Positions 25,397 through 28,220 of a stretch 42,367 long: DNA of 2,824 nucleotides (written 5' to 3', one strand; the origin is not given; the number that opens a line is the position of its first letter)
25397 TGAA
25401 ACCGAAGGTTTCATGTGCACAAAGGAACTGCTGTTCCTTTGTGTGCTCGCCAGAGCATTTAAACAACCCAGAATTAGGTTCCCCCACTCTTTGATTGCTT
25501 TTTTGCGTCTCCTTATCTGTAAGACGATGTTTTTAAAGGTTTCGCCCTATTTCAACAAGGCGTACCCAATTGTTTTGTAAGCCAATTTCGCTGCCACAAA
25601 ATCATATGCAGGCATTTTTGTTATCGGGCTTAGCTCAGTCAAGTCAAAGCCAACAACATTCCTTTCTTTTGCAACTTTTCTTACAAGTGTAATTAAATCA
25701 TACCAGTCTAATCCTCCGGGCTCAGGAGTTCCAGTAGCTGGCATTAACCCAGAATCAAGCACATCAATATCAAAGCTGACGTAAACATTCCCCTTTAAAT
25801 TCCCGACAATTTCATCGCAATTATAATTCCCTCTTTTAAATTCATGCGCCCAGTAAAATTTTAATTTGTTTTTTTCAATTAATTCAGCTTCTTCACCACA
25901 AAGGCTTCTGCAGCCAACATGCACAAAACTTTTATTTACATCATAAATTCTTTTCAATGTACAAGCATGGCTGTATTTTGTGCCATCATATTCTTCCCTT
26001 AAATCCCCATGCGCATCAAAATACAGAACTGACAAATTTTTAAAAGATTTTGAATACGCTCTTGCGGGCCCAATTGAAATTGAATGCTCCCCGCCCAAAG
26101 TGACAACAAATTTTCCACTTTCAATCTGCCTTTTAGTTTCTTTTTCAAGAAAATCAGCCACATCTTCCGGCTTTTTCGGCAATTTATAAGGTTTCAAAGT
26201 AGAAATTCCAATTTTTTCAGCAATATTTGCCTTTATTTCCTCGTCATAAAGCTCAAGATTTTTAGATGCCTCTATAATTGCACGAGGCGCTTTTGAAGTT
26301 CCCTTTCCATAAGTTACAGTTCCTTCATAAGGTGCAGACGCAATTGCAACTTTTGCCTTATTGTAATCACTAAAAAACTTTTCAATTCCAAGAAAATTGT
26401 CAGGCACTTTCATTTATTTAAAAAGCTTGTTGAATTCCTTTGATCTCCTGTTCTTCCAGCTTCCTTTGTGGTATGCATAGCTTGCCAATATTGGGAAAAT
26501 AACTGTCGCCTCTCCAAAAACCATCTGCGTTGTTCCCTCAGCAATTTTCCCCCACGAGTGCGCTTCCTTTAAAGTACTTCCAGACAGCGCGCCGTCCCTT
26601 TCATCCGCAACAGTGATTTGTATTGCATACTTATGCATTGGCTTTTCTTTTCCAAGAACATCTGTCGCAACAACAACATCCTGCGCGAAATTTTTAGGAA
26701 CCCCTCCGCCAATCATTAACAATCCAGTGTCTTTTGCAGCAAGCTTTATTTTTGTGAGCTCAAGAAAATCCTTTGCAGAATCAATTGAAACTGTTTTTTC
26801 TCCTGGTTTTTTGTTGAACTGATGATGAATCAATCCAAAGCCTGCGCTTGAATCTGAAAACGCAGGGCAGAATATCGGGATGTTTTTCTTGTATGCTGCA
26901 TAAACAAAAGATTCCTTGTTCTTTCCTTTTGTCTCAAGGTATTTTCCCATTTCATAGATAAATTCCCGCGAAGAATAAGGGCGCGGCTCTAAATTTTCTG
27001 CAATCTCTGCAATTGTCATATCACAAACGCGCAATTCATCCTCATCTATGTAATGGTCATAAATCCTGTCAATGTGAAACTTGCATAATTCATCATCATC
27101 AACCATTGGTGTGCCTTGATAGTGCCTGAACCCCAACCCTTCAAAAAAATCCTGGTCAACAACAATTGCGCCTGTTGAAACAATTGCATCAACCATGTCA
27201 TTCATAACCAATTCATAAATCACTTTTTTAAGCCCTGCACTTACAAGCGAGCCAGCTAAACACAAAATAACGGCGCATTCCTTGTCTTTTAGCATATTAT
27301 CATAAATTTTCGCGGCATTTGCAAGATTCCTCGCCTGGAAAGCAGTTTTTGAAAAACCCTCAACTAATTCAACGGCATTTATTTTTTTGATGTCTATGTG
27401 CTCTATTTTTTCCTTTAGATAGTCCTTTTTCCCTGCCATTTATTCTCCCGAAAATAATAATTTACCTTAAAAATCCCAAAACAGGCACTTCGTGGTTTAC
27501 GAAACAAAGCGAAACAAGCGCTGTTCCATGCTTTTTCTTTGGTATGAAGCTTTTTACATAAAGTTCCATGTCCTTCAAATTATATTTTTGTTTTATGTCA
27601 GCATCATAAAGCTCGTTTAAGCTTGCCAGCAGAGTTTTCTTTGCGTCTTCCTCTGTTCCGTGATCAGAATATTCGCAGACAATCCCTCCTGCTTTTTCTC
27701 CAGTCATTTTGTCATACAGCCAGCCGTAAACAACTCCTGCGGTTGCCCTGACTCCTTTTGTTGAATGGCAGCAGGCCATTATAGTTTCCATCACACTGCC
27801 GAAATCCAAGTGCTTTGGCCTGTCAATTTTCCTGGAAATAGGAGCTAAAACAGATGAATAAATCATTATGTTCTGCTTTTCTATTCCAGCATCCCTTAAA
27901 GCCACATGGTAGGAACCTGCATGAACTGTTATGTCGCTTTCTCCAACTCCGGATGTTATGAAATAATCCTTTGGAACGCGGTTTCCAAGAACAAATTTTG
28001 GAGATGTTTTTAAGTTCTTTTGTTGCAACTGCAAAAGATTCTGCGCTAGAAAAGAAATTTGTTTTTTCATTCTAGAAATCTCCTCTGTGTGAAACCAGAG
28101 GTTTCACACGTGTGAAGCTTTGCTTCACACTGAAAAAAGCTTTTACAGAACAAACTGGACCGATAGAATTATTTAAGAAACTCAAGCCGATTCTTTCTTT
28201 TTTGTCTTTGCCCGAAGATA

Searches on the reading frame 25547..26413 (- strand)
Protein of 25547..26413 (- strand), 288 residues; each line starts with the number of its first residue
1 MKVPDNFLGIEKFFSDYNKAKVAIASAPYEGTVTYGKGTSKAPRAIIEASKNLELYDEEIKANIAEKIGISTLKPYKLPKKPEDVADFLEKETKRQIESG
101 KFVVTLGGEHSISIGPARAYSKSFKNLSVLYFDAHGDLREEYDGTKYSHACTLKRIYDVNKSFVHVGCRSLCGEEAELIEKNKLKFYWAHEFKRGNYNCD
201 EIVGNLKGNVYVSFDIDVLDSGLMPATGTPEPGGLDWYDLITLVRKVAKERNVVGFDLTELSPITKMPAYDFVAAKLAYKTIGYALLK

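Call 33: search_protein_families(library=pfam, proteins=[window:25547-26413:-], max_evalue=0.01)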
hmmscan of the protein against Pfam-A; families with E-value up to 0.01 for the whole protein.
window:25547-26413:- (288 aa): 1 family
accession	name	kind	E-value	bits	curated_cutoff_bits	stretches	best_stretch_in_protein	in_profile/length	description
PF00491.26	Arginase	-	4.9e-64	216.9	22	1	21-280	2-276/280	Arginase family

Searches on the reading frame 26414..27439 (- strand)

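Call 33: search_protein_families(library=pfam, proteins=[window:26414-27439:-], max_evalue=0.01)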
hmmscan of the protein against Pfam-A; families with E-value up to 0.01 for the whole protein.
window:26414-27439:- (341 aa): 1 family
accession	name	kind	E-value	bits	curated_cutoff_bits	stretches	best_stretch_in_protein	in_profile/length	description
PF01916.23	DS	-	5.1e-99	331.6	27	1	24-321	1-287/288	Deoxyhypusine synthase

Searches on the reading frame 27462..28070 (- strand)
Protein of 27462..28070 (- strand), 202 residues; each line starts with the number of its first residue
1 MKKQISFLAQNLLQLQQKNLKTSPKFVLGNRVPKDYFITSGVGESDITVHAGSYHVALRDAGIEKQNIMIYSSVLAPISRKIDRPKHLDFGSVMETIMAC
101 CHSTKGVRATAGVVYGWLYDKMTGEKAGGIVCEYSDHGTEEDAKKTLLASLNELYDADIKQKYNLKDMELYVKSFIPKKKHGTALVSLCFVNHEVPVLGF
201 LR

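Call 33: search_protein_families(library=pfam, proteins=[window:27462-28070:-], max_evalue=0.01)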
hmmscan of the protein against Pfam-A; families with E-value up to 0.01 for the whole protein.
window:27462-28070:- (202 aa): 1 family
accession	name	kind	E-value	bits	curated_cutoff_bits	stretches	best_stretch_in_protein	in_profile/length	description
PF01862.21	PvlArgDC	-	4.6e-28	98.6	22.7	1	32-191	1-161/161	Pyruvoyl-dependent arginine decarboxylase (PvlArgDC)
